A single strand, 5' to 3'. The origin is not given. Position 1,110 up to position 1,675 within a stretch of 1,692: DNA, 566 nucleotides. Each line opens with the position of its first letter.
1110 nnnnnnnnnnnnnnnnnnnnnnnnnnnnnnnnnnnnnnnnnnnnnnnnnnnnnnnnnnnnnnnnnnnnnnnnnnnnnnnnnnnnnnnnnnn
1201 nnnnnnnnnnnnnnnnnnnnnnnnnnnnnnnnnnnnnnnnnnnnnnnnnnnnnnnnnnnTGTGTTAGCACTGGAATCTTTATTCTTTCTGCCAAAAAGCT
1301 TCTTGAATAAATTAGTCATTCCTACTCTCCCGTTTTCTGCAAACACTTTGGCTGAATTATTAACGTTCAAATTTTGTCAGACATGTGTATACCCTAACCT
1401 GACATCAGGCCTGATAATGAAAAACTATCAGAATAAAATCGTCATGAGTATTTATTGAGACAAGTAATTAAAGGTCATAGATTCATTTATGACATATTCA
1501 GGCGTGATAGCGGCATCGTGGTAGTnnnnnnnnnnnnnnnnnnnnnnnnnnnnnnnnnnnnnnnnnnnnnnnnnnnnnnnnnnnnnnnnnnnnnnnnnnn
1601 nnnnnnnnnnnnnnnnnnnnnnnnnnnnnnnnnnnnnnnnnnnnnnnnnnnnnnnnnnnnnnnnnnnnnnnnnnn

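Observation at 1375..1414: Nested palindromes in the upstream region of the orphan gene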

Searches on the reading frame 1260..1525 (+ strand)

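Call 73: search_protein_families(proteins=[L012:3125-3685:+, L012:3735-6110:+], library=ncbifam)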
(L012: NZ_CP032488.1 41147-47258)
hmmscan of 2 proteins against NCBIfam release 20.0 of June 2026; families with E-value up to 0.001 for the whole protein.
L012:3125-3685:+ (186 aa): 6 families
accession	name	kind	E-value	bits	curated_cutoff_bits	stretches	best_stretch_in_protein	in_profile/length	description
NF041201.1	recomb_XisF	equivalog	3.4e-18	65.8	375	1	5-135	1-138/465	fdxN element excision recombinase XisF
NF009949.0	PRK13413.1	equivalog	2.5e-17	63.2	272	1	7-185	4-196/203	master DNA invertase Mpi family serine-type recombinase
NF047343.1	SCCmet_CcrB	equivalog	1.1e-13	50.7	900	1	21-142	39-160/542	cassette chromosome recombinase CcrB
NF033518.0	transpos_IS607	equivalog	7.7e-07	28.8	110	1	6-92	57-154/187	IS607 family transposase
NF049883.1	resolv_YneB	equivalog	5.9e-05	22.6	175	1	24-157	34-164/211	YneB family resolvase-like protein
NF047344.1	SCCmet_CcrA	equivalog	8.9e-05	21.8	700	1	29-131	38-140/442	cassette chromosome recombinase CcrA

L012:3735-6110:+ (792 aa): 1 family
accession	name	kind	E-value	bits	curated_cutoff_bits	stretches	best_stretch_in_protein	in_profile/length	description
NF033527.1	transpos_Tn3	equivalog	8.3e-231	768.8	500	1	22-790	2-766/954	Tn3 family transposase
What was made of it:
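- The transposase scores 769 bits against NCBIfam transpos_Tn3, cutoff 500 (call 73).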

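Call 76: profile_search(protein=L012:3125-3685:+)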
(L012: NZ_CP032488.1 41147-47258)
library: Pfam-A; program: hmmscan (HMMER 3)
A. the first sequence (186 residues): domains with independent E <= 10: 21; with E <= 0.001: 4
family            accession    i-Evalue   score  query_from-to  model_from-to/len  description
Resolvase         PF00239.26    2.7e-36   125.3       6-138         2-144/145  Resolvase, N terminal domain
HTH_7             PF02796.21    1.4e-12    48.0     141-183         1-43/45  Helix-turn-helix domain of resolvase
CENP-B_N          PF04218.19    6.5e-06    26.1     144-184         5-45/53  CENP-B N-terminal DNA-binding domain
HTH_28            PF13518.12    0.00051    20.5     156-184         7-35/52  Helix-turn-helix domain
HTH_23            PF13384.12     0.0083    16.4     156-184        13-40/50  Homeodomain-like domain
HTH_psq           PF05225.22       0.02    15.0     166-183        21-38/45  helix-turn-helix, Psq domain
HTH_Tnp_1         PF01527.26      0.029    15.0     142-184         3-46/75  Transposase
HTH_22            PF13309.12       0.03    14.8     166-183        46-63/63  HTH domain
HTH_10            PF04967.18      0.037    14.3     165-184        27-46/53  HTH DNA binding domain
HTH_11            PF08279.18      0.064    13.6     165-183        19-37/55  HTH domain
HTH_8             PF02954.25       0.11    12.7     164-183        21-40/42  Bacterial regulatory protein, Fis family
HTH_32            PF13565.12       0.11    13.5     126-182        10-73/73  Homeodomain-like domain
HTH_Tnp_1_2       PF13022.12       0.12    12.9     163-185        28-50/122  Helix-turn-helix of insertion element transposase
HTH_29            PF13551.12       0.16    12.5     160-184        10-35/64  Winged helix-turn helix
Sigma70_r4_2      PF08281.18       0.19    11.8     145-184        10-49/54  Sigma-70, region 4
Pox_F16           PF04708.17        0.2    11.5      56-103        63-109/215  Poxvirus F16 protein
MerR              PF00376.29       0.26    11.6     166-184         4-22/38  MerR family regulatory protein
GerE              PF00196.25       0.29    11.2     148-182         4-38/57  Bacterial regulatory proteins, luxR family
YdaS_toxin        PF15943.11        1.9     8.8     165-183        12-30/65  Bacterial toxin YdaS
Xre-MbcA-ParS_M   PF23125.1         3.1     8.0     165-183         5-23/51  Antitoxin Xre/MbcA/ParS-like, middle domain
AsnC_trans_reg    PF01037.27        5.5     7.4      86-122        20-56/73  Lrp/AsnC ligand binding domain
